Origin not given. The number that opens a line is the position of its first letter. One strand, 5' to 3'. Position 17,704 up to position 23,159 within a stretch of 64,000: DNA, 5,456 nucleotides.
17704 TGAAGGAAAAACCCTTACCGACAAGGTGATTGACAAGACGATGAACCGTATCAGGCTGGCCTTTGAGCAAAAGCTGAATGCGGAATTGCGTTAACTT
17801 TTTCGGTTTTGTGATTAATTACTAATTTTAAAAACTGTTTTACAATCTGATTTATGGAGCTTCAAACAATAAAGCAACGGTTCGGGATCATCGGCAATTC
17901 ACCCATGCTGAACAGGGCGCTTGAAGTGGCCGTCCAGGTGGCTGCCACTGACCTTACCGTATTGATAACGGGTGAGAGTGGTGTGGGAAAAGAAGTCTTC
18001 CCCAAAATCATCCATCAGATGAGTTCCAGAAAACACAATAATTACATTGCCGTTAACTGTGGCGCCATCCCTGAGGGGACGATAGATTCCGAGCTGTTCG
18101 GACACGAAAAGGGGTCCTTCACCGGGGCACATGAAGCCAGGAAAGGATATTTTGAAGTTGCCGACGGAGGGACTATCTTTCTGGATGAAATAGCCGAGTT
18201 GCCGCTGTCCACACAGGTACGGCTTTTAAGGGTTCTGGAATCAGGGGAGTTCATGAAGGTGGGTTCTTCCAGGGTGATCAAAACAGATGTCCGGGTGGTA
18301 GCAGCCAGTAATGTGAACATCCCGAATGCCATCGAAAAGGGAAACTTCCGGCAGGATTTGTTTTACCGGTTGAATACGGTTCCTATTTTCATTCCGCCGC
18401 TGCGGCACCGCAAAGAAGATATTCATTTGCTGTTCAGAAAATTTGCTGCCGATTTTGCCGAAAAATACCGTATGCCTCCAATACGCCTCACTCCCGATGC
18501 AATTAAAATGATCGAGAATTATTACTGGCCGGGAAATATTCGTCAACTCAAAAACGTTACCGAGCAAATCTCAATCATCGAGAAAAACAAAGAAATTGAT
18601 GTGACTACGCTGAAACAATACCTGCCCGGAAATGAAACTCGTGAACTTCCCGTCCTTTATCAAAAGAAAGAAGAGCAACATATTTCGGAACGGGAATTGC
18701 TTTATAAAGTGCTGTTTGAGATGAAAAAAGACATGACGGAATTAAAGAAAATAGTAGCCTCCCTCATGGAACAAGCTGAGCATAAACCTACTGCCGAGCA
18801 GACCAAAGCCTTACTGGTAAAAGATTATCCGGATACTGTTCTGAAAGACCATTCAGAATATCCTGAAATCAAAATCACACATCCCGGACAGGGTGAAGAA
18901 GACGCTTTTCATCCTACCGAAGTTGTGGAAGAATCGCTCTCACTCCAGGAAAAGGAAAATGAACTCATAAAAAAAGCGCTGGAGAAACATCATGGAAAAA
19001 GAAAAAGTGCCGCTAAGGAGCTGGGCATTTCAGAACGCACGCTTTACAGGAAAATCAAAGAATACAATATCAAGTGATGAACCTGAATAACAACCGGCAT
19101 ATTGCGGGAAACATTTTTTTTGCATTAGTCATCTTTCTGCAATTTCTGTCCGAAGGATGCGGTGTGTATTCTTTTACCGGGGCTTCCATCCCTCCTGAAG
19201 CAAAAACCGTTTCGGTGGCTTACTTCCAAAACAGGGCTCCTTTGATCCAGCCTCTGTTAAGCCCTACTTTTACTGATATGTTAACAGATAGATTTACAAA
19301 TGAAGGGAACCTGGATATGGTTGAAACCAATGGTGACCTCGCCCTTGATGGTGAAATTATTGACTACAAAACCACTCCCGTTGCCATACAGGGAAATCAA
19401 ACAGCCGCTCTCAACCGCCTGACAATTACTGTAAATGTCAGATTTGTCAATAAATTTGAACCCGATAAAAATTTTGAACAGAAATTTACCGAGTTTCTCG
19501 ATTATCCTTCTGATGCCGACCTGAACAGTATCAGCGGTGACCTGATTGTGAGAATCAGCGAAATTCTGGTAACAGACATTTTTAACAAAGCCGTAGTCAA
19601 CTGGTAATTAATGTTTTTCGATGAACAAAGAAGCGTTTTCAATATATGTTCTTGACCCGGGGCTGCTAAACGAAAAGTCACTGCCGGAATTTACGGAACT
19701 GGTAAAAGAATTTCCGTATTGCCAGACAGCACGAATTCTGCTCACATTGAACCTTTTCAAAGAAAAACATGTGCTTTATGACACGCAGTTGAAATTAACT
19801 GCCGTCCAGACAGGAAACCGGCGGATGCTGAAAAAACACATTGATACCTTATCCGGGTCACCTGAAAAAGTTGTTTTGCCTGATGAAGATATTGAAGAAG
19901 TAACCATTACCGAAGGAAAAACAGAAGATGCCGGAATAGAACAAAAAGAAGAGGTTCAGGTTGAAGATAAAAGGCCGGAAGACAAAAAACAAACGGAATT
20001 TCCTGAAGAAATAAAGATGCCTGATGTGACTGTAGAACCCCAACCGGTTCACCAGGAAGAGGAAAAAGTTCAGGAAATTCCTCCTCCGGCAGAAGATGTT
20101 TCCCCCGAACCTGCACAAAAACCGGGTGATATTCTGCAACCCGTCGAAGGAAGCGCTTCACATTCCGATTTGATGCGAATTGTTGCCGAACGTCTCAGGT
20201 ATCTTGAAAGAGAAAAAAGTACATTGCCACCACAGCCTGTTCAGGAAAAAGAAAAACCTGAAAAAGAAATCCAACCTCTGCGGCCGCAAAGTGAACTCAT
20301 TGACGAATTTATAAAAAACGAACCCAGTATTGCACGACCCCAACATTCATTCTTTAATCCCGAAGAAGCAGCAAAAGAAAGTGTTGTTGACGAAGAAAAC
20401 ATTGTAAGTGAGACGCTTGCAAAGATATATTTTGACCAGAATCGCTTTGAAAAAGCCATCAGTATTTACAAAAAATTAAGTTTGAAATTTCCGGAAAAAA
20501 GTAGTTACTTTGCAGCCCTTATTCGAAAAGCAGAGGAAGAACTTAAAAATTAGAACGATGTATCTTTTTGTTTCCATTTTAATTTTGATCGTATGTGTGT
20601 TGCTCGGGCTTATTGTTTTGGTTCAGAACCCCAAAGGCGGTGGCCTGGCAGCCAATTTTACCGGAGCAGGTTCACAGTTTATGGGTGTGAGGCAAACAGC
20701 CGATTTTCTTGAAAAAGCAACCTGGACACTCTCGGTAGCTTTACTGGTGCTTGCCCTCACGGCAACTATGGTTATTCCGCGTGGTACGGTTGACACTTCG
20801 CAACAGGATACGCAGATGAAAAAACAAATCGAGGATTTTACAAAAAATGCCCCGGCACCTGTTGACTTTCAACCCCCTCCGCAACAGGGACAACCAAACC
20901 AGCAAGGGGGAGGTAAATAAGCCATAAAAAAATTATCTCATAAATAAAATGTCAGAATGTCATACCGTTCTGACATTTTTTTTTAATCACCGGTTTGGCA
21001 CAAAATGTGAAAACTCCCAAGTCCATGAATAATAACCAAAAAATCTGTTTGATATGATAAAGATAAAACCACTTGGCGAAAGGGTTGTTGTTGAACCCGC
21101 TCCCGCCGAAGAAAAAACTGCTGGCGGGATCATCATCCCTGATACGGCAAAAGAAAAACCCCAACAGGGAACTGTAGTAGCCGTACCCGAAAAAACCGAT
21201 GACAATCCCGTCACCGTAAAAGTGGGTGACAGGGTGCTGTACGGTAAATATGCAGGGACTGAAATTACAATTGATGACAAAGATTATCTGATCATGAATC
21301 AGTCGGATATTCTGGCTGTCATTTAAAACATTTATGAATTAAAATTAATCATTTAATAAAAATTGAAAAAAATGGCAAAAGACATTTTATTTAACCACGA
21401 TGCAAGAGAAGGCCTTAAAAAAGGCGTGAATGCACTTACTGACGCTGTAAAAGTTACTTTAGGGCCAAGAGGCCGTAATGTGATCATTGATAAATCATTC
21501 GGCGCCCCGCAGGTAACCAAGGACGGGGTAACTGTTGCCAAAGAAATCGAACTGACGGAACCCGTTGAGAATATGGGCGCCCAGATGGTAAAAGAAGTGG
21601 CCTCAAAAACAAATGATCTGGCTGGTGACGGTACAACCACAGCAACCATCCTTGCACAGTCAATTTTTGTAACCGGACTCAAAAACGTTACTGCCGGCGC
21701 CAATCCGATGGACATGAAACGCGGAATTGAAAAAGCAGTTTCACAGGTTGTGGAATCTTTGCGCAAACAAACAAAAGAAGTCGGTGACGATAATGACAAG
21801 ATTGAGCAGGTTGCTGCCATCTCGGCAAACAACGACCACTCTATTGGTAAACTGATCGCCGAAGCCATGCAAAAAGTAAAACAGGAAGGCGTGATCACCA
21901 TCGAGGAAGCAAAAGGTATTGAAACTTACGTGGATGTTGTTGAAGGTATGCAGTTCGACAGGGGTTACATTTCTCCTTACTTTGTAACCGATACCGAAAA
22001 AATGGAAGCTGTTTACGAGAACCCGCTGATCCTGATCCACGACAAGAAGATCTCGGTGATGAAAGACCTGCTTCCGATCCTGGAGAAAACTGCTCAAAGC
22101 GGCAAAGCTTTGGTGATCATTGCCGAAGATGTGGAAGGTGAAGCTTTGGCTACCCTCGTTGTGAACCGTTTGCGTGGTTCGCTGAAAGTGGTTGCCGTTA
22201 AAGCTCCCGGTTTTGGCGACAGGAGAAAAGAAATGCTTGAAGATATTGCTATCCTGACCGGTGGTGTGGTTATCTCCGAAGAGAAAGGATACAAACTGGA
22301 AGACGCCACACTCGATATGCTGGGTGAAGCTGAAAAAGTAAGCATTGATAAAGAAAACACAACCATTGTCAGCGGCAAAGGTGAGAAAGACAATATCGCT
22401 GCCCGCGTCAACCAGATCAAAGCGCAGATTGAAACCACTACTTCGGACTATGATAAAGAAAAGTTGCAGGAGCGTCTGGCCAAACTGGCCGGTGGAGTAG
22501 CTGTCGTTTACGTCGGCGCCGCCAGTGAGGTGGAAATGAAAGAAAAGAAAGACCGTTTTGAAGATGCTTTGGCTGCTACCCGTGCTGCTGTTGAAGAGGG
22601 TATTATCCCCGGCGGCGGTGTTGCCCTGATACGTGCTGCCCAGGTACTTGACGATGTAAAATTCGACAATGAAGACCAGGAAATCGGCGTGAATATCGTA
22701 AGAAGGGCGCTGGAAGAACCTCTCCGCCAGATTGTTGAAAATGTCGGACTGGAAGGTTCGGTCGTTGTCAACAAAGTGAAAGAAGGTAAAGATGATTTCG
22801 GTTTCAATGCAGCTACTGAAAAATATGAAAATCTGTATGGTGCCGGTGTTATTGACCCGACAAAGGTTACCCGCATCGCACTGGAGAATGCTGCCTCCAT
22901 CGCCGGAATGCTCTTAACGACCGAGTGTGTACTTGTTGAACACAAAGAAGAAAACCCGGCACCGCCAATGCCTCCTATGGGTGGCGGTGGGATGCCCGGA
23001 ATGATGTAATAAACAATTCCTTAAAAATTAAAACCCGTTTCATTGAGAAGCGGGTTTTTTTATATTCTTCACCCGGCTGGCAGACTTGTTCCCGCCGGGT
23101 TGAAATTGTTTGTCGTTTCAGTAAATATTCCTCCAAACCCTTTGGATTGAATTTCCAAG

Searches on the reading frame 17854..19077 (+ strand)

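Call 16: search_protein_families(library=ncbifam, proteins=[window:17854-19077:+], max_evalue=0.00001)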
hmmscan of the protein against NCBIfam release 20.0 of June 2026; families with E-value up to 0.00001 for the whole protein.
window:17854-19077:+ (407 aa): 25 families
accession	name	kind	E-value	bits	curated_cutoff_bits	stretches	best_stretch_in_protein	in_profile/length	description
NF041552.1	TF_PrdR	equivalog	1.1e-99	334.4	795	1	10-262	266-519/577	sigma-54 dependent transcriptional regulator PrdR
TIGR01817.1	nifA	equivalog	1.6e-95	320.9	528.85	1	7-257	193-442/534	nif-specific transcriptional activator NifA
TIGR01818.1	ntrC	equivalog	3.5e-95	319.5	558.6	1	7-291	131-415/463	nitrogen regulation protein NR(I)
NF003451.0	PRK05022.1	equivalog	2.3e-90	303.8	476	1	7-305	187-480/512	nitric oxide reductase transcriptional regulator NorR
TIGR02915.1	PEP_resp_reg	equivalog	1.1e-84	284.9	502.6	1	9-295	138-422/445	PEP-CTERM-box response regulator transcription factor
NF038308.1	RNA_repair_RtcR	equivalog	4.1e-84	283.3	650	1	8-303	178-482/530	RNA repair transcriptional activator RtcR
TIGR02974.1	phageshock_pspF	equivalog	6.2e-84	282.1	443.55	1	12-404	1-336/336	phage shock protein operon transcriptional activator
NF008469.0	PRK11361.1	equivalog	7.6e-84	282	714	1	4-253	137-386/461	acetoacetate metabolism transcriptional regulator AtoC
NF050807.1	TransRegFlbDCaul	equivalog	2.4e-82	277.2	750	1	12-255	120-363/454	sigma-54-dependent transcriptional regulator FlbD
NF049963.1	RespRegFlgRCampy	domain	1.4e-81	274.6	750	1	12-302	136-414/429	fla regulon two-component system response regulator FlgR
TIGR02329.1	propionate_PrpR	equivalog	6.1e-81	272.6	499.2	1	4-250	206-457/526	propionate catabolism operon regulatory protein PrpR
NF041946.1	LuxO_transreg_Vib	equivalog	8.9e-81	272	800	1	7-307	130-430/463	quorum-sensing sigma-54 dependent transcriptional regulator LuxO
NF041906.1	V4R_TF_MobR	exception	1.3e-80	271.5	999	1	9-265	231-488/544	phenol degradation transcriptional regulator MobR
NF011695.0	PRK15115.1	equivalog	4.6e-76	256.4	763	1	10-297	135-418/445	two-component system response regulator GlrR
NF007689.0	PRK10365.1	equivalog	3.6e-75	253.4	760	1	7-242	136-371/441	sigma-54-dependent response regulator transcription factor ZraR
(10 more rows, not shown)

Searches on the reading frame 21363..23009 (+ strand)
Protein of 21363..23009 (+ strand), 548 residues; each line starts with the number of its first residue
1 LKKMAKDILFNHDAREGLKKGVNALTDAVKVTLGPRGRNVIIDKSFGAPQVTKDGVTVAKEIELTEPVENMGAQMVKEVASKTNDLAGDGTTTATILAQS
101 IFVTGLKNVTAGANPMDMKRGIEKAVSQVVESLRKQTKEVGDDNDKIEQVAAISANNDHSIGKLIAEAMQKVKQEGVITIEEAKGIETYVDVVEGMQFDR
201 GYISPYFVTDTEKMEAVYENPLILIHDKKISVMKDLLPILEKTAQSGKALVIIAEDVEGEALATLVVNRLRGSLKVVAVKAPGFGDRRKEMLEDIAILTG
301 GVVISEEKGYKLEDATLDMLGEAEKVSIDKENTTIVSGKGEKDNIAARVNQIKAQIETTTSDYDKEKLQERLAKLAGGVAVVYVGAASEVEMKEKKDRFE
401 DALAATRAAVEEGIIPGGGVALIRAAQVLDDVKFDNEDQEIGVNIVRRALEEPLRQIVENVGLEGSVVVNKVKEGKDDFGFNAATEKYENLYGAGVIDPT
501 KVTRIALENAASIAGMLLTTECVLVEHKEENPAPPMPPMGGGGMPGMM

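Call 16: search_protein_families(library=ncbifam, proteins=[window:21363-23009:+], max_evalue=0.00001)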
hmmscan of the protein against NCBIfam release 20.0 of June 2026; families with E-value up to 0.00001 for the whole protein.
window:21363-23009:+ (548 aa): 19 families
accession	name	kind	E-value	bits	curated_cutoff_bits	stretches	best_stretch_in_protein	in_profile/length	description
NF000592.1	PRK00013.1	subfamily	5.2e-260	863.4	397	1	5-527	1-523/524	chaperonin GroEL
NF009488.0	PRK12850.1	subfamily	7.1e-260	863.1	475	1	4-541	2-538/544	chaperonin GroEL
NF009489.0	PRK12851.1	subfamily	3.9e-259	860.5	464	1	4-540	2-537/541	chaperonin GroEL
TIGR02348.1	GroEL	equivalog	1.8e-258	858.3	582.1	1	5-530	1-526/526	chaperonin GroEL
NF009487.0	PRK12849.1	subfamily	2.8e-252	837.8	352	1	4-544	1-539/543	chaperonin GroEL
NF010704.0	PRK14104.1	subfamily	2.5e-232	772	1041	1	5-547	3-544/546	chaperonin GroEL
NF038369.1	GroEL3_Chlamy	exception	3.7e-84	283.2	600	1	9-521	7-503/506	variant chaperonin GroEL3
NF038370.1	GroEL2_Chlamy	exception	2.8e-58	197.8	600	1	27-524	24-519/533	variant chaperonin GroEL2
NF041083.2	thermosome_beta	equivalog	1.8e-24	86.6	400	2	20-192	24-192/520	thermosome subunit beta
NF041082.2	thermosome_alpha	equivalog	9.1e-24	84.2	450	2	20-181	24-190/519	thermosome subunit alpha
TIGR02345.1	chap_CCT_eta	equivalog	6e-21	74.3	669.2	2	22-156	27-160/523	T-complex protein 1 subunit eta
TIGR02339.1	thermosome_arch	subfamily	6e-20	71.5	671.1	1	20-190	23-190/521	thermosome subunit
TIGR02347.1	chap_CCT_zeta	equivalog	2.1e-19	69.5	587.15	1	22-198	25-196/531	T-complex protein 1 subunit zeta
TIGR02342.1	chap_CCT_delta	equivalog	4.8e-18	65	695.35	1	20-161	16-153/517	T-complex protein 1 subunit delta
TIGR02341.1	chap_CCT_beta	equivalog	5.3e-14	51.7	522.15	1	21-152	22-151/519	T-complex protein 1 subunit beta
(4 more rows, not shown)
